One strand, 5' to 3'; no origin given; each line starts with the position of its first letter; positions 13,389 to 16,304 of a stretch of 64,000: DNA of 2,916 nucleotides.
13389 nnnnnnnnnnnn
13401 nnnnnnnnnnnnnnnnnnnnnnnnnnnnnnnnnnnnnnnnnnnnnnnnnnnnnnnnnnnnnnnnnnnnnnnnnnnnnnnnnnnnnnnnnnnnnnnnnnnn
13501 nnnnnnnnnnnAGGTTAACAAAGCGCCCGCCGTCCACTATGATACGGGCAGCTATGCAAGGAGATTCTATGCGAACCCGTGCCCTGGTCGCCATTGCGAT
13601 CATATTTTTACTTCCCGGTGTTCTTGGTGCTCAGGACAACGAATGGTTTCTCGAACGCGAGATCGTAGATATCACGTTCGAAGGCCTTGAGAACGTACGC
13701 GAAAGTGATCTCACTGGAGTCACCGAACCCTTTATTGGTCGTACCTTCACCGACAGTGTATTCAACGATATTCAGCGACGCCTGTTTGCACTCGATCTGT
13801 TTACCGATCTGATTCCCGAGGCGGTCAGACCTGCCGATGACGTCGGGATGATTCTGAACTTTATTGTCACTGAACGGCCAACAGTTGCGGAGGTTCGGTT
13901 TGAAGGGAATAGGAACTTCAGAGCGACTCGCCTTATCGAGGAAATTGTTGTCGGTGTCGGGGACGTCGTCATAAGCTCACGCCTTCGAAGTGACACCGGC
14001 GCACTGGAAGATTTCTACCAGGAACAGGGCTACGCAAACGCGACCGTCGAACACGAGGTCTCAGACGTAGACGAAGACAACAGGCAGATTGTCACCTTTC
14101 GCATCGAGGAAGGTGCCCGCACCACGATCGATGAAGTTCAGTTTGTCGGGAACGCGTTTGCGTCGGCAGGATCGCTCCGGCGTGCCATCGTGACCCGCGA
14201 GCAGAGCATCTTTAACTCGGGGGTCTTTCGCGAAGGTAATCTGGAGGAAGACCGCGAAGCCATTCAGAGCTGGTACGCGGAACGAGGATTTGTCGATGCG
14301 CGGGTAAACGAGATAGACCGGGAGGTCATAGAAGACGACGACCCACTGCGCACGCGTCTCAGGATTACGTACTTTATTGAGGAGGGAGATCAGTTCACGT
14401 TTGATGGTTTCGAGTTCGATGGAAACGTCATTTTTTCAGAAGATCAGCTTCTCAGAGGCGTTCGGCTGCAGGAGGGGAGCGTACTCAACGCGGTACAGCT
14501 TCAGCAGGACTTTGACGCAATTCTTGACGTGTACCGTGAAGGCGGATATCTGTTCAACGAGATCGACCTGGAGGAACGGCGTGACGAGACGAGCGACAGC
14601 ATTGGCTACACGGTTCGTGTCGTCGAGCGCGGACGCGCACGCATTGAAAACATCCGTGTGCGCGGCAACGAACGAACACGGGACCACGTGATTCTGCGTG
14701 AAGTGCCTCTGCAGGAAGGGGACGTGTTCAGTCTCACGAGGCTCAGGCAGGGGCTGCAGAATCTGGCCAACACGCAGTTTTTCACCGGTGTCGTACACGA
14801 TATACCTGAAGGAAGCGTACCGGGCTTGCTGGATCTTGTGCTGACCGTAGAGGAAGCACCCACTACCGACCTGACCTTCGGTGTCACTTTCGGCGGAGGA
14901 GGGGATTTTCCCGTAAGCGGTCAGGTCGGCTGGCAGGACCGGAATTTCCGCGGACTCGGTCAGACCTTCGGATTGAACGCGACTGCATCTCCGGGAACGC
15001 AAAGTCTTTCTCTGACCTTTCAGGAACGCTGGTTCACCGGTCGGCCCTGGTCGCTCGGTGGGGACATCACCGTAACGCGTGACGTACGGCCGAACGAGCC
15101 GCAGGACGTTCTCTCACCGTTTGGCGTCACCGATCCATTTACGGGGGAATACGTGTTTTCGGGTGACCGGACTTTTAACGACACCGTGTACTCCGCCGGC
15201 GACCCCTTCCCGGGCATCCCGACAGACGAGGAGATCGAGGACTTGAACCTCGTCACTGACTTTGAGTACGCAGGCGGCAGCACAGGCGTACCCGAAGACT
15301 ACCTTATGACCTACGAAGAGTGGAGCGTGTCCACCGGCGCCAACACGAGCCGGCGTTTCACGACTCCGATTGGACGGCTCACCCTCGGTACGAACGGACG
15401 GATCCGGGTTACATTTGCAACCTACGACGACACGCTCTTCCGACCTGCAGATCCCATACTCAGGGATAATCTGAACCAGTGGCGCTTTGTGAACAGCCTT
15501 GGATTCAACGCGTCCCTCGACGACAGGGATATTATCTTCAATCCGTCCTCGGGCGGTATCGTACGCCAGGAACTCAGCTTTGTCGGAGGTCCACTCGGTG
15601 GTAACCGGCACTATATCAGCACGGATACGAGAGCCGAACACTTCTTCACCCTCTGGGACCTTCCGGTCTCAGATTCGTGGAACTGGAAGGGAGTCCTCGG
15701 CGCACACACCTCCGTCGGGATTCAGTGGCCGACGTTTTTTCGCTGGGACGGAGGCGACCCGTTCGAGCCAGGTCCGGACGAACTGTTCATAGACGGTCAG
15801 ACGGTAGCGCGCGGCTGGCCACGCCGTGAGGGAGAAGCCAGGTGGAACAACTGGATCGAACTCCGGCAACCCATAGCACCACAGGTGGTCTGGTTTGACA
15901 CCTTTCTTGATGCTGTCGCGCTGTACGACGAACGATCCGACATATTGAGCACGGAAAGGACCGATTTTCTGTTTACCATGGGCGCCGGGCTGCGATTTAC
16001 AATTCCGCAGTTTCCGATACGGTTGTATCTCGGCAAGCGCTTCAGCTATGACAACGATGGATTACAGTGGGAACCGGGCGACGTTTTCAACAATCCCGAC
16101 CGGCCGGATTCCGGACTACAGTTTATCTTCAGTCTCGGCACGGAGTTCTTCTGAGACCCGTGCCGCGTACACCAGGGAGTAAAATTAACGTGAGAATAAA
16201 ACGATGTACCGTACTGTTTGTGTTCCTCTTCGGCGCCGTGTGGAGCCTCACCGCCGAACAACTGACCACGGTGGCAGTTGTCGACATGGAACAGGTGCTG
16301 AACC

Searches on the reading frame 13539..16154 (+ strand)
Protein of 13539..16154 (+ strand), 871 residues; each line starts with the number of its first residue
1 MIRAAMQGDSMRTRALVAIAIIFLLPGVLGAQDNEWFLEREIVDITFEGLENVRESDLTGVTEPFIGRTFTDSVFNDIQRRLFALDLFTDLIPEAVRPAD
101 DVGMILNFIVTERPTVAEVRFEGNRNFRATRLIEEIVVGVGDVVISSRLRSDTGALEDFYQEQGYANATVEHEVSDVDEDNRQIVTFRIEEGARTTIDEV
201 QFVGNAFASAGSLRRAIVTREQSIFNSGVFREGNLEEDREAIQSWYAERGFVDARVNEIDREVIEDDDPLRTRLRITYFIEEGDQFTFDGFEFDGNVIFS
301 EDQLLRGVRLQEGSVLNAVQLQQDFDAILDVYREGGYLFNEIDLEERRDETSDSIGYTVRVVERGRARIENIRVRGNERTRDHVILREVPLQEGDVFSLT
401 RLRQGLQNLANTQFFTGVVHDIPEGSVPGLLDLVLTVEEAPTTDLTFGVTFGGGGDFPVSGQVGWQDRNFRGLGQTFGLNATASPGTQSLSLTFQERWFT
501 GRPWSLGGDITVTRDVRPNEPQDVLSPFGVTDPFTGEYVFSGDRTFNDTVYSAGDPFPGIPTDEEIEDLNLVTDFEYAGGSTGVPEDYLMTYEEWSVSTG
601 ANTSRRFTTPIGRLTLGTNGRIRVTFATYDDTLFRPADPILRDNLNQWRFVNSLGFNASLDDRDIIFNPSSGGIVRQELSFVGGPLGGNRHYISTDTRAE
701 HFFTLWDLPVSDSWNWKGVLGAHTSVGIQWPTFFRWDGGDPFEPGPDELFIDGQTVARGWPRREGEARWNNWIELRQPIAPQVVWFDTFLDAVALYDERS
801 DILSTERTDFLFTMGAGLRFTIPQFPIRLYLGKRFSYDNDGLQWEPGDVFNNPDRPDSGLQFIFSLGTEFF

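Call 61: search_protein_families(library=pfam, proteins=[window:13539-16154:+], max_evalue=0.00001)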
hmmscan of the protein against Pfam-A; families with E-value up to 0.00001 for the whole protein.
window:13539-16154:+ (871 aa): 3 families
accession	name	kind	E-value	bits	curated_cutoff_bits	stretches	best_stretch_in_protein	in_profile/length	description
PF07244.20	POTRA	-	8e-51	171.1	21.3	4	114-192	1-79/79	Surface antigen variable number repeat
PF01103.29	Omp85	-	4.4e-28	99.2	24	1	469-870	1-325/325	Omp85 superfamily domain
PF08479.16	POTRA_2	-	7.1e-13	48.7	24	0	286-346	1-61/76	POTRA domain, ShlB-type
